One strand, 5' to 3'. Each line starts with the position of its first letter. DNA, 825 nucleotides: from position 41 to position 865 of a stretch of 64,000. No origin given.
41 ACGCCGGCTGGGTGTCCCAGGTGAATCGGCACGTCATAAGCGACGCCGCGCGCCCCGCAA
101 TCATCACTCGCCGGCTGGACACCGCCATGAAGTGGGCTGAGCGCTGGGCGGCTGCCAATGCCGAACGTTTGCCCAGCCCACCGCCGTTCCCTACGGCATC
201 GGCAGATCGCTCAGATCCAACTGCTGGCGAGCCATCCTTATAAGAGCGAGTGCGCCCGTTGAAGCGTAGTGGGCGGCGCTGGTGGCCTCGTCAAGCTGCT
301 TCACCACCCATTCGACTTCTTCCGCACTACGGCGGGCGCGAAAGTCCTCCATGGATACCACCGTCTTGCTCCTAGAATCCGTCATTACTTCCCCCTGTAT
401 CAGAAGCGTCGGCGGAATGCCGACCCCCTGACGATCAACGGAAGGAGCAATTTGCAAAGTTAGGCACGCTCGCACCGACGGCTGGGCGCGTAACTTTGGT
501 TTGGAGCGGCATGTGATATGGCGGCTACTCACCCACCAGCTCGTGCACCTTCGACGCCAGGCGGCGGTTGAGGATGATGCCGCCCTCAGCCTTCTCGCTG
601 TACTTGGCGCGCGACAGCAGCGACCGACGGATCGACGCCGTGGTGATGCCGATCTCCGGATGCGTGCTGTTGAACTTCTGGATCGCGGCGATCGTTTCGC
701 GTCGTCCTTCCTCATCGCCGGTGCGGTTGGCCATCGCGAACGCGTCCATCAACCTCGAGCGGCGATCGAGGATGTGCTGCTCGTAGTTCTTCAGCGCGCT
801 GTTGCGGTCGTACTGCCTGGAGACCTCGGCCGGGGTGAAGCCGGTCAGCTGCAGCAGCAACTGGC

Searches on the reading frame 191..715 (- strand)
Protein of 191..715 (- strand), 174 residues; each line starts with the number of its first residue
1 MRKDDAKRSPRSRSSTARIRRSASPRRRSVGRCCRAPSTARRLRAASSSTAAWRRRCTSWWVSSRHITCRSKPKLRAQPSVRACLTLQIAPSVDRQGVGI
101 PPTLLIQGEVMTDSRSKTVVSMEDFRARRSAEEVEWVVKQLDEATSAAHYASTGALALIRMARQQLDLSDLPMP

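Call 46: search_protein_families(library=phrogs, proteins=[window:191-715:-], max_evalue=0.001)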
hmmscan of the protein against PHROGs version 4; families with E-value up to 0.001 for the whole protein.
window:191-715:- (174 aa): 0 families

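Call 82: find_encoding_contigs(protein=window:191-715:-, flank=10000, max_places=10)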
Protein window:191-715:- (174 aa): no gene with exactly this product is on record in the collection.
